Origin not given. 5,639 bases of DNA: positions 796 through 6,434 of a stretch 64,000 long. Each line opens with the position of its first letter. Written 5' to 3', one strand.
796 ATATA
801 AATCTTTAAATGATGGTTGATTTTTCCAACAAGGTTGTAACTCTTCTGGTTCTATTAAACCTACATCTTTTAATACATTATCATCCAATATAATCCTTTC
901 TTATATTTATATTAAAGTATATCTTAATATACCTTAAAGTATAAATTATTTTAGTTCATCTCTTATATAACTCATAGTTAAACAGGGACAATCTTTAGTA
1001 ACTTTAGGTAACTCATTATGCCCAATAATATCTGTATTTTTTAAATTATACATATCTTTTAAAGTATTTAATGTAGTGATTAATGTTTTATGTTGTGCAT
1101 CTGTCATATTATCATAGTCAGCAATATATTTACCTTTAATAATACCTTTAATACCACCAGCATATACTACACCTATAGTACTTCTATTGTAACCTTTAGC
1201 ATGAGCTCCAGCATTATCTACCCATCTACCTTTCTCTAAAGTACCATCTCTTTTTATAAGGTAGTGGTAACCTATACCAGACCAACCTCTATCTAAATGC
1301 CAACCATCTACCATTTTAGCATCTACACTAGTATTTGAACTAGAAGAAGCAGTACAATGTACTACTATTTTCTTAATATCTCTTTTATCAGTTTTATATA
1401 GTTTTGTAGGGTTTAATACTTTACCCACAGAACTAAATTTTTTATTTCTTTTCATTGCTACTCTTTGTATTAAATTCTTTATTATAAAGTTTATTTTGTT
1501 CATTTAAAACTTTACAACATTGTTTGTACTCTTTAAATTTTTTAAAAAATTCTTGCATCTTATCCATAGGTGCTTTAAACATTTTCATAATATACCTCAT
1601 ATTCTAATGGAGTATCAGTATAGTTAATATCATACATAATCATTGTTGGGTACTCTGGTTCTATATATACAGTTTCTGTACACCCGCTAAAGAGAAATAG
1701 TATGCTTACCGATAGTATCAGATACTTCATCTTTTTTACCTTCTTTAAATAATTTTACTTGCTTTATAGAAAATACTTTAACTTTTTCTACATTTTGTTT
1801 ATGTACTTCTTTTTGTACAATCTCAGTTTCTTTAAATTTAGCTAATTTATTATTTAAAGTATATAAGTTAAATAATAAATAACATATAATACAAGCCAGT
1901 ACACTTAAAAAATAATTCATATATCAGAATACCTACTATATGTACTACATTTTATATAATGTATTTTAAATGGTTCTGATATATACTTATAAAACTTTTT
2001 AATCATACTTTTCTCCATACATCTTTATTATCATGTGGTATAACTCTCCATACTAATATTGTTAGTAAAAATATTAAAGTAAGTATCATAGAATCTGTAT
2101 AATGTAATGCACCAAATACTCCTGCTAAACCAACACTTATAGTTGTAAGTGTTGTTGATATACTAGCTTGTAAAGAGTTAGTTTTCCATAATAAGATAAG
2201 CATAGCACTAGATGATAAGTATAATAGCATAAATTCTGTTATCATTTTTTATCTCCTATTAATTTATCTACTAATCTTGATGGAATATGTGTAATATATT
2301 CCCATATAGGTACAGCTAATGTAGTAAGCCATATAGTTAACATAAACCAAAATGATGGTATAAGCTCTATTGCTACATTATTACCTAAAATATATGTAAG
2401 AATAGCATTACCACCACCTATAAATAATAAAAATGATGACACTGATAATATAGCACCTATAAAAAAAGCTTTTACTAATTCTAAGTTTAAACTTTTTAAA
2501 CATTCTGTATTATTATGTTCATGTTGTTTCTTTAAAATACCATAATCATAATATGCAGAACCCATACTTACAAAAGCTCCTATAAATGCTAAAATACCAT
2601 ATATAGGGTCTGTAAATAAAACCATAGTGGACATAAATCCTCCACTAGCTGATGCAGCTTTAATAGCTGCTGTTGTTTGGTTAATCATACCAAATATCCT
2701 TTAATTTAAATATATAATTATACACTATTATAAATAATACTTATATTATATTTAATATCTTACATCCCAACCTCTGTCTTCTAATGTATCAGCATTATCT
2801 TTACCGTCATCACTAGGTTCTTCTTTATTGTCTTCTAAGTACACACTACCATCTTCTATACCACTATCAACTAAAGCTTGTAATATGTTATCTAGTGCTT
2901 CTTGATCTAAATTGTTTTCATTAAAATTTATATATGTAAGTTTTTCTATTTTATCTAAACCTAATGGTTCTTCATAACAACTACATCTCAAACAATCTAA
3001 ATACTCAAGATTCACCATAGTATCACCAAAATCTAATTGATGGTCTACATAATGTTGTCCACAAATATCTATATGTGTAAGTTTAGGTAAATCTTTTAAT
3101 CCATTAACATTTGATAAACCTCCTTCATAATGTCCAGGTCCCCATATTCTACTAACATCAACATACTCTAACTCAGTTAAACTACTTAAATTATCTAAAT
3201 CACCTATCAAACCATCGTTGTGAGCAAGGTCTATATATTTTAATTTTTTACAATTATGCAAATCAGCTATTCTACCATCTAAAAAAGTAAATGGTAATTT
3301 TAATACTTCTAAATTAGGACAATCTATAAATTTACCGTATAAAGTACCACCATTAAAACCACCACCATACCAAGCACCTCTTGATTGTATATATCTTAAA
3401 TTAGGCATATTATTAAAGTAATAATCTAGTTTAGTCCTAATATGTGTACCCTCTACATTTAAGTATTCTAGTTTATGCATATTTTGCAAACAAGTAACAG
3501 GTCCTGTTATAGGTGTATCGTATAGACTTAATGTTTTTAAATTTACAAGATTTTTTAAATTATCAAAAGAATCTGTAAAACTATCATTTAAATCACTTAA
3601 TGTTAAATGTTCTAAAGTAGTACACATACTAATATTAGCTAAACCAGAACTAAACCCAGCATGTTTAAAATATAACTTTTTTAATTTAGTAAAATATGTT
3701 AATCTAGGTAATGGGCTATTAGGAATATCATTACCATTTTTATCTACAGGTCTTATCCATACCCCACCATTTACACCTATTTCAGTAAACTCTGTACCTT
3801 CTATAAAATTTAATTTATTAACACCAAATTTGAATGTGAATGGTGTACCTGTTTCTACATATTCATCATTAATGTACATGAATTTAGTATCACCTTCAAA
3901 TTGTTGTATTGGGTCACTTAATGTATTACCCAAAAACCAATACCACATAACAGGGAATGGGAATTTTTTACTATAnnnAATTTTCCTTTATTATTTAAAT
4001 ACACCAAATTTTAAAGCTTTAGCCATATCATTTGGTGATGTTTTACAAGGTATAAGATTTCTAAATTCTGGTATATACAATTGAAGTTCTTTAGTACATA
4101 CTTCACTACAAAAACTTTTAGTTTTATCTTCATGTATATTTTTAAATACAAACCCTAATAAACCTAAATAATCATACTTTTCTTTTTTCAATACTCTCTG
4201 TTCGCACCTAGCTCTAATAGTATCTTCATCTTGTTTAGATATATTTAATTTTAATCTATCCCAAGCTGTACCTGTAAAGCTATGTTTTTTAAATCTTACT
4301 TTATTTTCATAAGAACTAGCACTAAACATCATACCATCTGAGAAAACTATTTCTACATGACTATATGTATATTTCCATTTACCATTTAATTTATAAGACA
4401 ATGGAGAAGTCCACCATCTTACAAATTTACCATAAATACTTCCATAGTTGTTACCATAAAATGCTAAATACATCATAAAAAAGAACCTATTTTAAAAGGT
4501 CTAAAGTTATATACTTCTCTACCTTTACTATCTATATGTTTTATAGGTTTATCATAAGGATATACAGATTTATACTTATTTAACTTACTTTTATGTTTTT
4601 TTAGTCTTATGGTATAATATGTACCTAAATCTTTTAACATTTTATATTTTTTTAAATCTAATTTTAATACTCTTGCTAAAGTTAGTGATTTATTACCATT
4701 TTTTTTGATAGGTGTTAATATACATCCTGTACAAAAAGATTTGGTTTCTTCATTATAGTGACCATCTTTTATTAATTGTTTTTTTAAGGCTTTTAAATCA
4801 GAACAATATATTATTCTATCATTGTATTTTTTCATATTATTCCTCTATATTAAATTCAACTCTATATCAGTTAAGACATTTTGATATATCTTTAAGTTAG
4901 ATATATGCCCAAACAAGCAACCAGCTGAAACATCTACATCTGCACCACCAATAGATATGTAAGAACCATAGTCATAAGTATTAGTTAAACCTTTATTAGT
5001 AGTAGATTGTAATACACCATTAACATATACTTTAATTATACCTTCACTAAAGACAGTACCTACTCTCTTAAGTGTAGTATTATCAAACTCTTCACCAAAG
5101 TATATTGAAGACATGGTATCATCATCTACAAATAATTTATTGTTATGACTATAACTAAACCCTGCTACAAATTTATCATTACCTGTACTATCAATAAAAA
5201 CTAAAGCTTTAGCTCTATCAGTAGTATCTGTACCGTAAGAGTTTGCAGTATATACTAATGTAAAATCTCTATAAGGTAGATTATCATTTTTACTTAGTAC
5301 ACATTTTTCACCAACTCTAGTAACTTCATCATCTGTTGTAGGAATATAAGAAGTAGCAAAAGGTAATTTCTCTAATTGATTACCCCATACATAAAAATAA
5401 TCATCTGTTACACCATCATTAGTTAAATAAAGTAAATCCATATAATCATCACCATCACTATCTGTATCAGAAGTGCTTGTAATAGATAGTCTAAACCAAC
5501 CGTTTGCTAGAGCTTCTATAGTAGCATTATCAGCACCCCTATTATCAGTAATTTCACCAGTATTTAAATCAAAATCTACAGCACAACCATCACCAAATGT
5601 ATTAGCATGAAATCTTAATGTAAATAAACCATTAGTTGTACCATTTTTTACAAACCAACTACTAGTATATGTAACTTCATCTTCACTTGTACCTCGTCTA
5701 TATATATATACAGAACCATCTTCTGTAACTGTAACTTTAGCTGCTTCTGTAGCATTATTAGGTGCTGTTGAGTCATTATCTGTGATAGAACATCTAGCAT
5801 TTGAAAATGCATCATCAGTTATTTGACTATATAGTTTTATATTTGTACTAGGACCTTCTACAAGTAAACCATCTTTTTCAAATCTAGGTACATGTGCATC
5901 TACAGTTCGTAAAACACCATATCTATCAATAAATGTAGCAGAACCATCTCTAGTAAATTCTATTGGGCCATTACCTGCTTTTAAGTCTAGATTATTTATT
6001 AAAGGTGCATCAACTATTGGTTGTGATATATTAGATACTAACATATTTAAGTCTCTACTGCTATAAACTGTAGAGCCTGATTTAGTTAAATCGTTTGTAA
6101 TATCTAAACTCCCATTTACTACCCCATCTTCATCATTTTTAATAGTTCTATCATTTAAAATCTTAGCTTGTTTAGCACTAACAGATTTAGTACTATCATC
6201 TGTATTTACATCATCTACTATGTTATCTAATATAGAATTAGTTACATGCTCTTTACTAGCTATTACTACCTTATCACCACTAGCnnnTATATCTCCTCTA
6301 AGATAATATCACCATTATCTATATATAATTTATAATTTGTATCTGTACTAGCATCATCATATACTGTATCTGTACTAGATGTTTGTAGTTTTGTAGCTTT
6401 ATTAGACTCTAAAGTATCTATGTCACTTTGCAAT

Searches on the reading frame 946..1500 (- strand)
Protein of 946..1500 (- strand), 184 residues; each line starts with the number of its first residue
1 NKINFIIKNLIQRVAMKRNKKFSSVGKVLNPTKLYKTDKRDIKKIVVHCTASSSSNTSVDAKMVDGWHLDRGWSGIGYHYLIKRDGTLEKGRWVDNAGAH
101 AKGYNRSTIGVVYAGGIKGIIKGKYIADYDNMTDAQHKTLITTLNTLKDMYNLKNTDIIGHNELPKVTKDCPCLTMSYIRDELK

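Call 70: search_protein_families(library=pfam, proteins=[window:946-1500:-], max_evalue=0.01)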
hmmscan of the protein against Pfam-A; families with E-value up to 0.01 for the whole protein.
window:946-1500:- (184 aa): 1 family
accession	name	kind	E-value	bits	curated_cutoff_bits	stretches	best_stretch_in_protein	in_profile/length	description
PF01510.30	Amidase_2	-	1.3e-17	64.8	26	1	39-172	2-129/131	N-acetylmuramoyl-L-alanine amidase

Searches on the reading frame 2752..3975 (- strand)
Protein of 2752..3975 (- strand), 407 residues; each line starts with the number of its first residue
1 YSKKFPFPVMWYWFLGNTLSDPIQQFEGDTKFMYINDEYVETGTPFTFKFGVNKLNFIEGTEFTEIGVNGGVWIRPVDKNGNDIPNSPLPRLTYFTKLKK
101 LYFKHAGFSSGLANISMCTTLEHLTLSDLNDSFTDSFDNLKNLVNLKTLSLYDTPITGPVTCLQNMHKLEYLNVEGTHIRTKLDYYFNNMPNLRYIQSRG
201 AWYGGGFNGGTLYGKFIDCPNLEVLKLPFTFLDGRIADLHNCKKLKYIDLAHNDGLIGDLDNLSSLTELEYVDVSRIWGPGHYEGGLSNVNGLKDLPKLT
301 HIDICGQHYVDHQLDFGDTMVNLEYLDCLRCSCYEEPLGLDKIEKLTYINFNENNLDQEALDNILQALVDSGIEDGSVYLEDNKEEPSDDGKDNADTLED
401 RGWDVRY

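Call 14: search_protein_families(library=phrogs, proteins=[window:2752-3975:-], max_evalue=0.001)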
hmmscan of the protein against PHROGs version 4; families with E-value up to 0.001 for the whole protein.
window:2752-3975:- (407 aa): 0 families

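Call 70: search_protein_families(library=pfam, proteins=[window:2752-3975:-], max_evalue=0.01)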
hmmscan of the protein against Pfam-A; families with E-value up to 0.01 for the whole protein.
window:2752-3975:- (407 aa): 4 families
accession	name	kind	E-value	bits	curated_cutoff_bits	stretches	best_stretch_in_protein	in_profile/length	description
PF12799.13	LRR_4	-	5.1e-14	52.4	27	2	220-264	1-43/44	Leucine Rich repeats (2 copies)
PF23598.1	LRR_14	-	4e-08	32.8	40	1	95-199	89-197/353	Leucine-rich repeat region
PF13855.12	LRR_8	-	7.7e-06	26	27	0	138-179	19-61/61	Leucine rich repeat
PF23952.1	LRR_EndoS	-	0.0013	19.4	27.9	0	147-275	26-114/116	Endo-beta-N-acetylglucosaminidase EndoS LRR domain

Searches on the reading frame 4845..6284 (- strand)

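Call 14: search_protein_families(library=phrogs, proteins=[window:4845-6284:-], max_evalue=0.001)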
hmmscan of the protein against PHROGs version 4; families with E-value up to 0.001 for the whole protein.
window:4845-6284:- (479 aa): 2 families
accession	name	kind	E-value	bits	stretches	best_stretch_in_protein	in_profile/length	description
phrog_5939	-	tail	9.5e-46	157.6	1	106-477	369-758/801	tail protein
phrog_1419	-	tail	2.9e-27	96.2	1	104-476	397-789/793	tail protein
